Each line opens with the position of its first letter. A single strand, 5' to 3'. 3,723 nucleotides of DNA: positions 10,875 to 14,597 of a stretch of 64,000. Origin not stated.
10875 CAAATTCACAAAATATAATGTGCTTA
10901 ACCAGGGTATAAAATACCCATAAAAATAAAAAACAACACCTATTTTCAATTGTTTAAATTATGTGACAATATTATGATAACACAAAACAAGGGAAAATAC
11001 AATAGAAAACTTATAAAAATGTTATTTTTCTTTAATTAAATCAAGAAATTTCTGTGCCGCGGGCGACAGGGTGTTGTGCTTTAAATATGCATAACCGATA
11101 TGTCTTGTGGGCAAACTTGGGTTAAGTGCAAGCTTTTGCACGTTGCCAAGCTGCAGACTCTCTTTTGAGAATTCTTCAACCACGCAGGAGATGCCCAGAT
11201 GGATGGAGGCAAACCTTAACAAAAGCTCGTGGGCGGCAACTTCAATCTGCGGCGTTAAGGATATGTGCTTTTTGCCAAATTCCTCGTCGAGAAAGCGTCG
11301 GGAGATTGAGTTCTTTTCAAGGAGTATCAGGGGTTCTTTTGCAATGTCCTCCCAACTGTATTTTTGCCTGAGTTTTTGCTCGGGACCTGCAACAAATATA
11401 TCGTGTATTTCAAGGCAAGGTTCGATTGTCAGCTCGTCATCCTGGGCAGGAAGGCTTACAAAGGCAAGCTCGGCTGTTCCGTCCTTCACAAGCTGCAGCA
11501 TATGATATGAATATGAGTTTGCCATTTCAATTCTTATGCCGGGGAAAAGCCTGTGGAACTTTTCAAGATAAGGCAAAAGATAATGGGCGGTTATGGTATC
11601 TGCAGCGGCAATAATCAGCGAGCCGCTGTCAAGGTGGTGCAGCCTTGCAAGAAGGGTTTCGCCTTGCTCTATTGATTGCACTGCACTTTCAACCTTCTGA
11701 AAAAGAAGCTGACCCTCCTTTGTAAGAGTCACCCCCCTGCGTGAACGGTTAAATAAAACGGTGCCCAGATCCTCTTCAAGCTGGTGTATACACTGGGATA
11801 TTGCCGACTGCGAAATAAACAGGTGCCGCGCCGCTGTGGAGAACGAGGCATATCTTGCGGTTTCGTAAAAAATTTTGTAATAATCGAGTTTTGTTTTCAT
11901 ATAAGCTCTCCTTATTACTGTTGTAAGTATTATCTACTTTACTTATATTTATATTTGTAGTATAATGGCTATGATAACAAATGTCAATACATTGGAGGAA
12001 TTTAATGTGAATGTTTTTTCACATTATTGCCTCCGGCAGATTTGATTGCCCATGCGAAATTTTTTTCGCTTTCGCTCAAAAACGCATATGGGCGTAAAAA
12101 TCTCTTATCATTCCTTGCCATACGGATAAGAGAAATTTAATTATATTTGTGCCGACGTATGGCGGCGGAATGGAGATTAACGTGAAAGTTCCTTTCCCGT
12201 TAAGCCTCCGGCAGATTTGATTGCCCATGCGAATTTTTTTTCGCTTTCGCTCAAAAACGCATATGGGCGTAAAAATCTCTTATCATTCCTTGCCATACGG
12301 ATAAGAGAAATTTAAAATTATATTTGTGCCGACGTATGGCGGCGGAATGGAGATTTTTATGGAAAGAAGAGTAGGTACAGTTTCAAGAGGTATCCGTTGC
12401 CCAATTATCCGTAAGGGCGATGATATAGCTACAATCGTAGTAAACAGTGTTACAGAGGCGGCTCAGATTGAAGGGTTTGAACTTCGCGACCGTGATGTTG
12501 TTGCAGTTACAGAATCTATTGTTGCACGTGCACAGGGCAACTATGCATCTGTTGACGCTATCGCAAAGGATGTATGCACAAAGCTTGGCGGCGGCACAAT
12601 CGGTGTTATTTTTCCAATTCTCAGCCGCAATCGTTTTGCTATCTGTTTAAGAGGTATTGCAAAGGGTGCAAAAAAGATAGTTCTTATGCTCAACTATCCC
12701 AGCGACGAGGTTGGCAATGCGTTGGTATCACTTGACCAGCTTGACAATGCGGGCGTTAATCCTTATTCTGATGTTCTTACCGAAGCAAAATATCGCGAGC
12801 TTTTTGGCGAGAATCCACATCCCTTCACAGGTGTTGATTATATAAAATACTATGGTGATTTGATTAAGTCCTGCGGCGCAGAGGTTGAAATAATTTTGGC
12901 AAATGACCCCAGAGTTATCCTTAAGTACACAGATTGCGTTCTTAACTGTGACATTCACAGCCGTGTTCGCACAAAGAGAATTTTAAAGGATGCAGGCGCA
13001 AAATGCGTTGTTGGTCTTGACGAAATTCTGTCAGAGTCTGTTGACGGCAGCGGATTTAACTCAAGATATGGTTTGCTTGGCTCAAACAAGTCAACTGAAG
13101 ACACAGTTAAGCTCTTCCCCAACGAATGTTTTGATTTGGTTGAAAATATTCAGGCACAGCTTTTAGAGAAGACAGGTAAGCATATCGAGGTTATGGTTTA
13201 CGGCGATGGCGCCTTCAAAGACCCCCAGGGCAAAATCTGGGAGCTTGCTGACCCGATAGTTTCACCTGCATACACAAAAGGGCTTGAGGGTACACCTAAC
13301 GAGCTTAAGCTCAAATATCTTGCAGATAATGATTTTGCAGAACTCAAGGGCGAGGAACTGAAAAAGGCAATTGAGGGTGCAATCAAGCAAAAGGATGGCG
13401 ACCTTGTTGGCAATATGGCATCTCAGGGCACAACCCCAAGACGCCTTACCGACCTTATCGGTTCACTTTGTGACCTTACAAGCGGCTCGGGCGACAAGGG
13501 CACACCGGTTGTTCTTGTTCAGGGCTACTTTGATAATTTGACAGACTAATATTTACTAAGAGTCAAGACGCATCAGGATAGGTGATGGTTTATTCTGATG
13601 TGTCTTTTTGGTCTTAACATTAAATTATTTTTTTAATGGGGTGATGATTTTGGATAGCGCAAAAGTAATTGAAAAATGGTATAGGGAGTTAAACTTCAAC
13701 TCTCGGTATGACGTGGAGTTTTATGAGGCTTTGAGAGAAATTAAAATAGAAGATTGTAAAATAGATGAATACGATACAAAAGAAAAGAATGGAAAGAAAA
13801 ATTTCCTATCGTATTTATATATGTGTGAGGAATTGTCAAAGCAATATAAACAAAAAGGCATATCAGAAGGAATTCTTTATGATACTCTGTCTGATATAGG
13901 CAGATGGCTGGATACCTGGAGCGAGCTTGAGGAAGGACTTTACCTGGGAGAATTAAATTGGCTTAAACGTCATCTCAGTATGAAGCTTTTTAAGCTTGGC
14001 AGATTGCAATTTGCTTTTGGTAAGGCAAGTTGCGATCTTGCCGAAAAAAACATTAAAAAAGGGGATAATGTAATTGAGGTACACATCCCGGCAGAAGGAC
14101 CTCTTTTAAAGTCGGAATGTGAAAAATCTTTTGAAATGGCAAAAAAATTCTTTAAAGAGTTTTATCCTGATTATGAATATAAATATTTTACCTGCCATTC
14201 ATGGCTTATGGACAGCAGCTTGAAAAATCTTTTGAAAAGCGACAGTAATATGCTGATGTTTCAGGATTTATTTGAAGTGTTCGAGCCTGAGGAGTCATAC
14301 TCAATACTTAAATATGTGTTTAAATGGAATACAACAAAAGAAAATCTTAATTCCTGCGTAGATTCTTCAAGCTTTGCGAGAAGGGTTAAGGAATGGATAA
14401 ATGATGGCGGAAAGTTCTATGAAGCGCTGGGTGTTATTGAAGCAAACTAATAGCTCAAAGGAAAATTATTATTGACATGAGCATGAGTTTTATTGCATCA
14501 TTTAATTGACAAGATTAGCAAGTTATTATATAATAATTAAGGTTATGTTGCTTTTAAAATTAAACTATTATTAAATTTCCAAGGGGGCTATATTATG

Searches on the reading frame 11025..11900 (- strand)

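Call 15: search_protein_families(library=pfam, proteins=[window:11025-11900:-])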
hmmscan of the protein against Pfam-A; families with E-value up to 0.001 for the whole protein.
window:11025-11900:- (292 aa): 2 families
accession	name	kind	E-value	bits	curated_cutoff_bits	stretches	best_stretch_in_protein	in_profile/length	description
PF03466.25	LysR_substrate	-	1.8e-37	129.2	28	1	90-291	3-206/209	LysR substrate binding domain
PF00126.33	HTH_1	-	1.4e-20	73.4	26.6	1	7-64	3-60/60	Bacterial regulatory helix-turn-helix protein, lysR family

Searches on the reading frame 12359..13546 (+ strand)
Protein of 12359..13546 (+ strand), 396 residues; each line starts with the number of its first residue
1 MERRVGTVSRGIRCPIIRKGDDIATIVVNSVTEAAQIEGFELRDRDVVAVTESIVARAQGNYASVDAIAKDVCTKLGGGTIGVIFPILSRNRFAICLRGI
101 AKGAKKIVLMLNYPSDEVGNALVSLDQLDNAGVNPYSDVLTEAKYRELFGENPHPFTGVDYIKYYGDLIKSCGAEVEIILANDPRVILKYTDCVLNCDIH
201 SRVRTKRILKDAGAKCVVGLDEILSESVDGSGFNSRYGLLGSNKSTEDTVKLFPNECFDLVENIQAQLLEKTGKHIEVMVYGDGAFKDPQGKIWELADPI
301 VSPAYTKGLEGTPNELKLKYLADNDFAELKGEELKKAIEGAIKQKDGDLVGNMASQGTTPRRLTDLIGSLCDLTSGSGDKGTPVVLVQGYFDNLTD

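Call 15: search_protein_families(library=pfam, proteins=[window:12359-13546:+])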
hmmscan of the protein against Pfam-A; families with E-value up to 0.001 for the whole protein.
window:12359-13546:+ (396 aa): 1 family
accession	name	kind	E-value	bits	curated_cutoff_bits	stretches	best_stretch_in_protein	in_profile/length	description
PF01996.21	F420_ligase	-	1.7e-58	198.1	25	1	11-389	1-218/218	F420-0:Gamma-glutamyl ligase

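Call 16: search_protein_families(library=ncbifam, proteins=[window:12359-13546:+])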
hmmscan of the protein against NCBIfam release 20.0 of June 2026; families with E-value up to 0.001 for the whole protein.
window:12359-13546:+ (396 aa): 3 families
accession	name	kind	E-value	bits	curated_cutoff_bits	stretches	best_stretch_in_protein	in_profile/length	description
NF009809.0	PRK13293.1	equivalog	2.1e-11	43.7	274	1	14-69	11-57/253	coenzyme F420-0:L-glutamate ligase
TIGR01916.1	F420_cofE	equivalog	6.5e-11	42.1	180.65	1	14-69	9-56/244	coenzyme F420-0:L-glutamate ligase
NF009810.0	PRK13294.1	equivalog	0.00026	20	304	0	15-65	22-64/449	coenzyme F420-0:L-glutamate ligase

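Call 32: find_encoding_contigs(protein=window:12359-13546:+, flank=1500, max_places=10)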
Protein window:12359-13546:+ (396 aa): 1 contig read that carries it; 1 place shown.
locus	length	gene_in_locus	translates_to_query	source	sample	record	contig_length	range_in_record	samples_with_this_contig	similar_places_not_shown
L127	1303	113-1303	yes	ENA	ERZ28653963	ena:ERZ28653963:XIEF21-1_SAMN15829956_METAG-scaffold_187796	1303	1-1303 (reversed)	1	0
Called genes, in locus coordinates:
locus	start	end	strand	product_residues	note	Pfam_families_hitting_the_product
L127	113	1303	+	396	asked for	PF01996:F420_ligase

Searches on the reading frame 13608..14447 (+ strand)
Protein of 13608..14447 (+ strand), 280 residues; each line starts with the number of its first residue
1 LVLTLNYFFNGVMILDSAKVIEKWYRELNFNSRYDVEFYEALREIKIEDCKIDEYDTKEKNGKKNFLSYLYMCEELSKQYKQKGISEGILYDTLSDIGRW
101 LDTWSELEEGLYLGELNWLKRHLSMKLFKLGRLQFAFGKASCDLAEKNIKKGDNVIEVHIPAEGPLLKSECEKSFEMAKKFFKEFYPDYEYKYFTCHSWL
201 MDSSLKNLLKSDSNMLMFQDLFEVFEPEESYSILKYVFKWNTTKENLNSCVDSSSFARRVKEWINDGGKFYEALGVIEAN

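Call 15: search_protein_families(library=pfam, proteins=[window:13608-14447:+])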
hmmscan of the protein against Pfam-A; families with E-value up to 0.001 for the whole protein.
window:13608-14447:+ (280 aa): 2 families
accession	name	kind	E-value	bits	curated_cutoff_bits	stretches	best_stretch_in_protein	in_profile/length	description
PF18164.7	GNAT_C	-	2.1e-40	138.3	22.8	1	127-277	1-142/142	GNAT-like C-terminal domain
PF18082.7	NAT_N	-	1e-10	43.1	27.8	1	44-125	50-129/129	N-acyltransferase N-terminal domain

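Call 16: search_protein_families(library=ncbifam, proteins=[window:13608-14447:+])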
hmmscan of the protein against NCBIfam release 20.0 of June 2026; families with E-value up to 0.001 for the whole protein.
window:13608-14447:+ (280 aa): 0 families
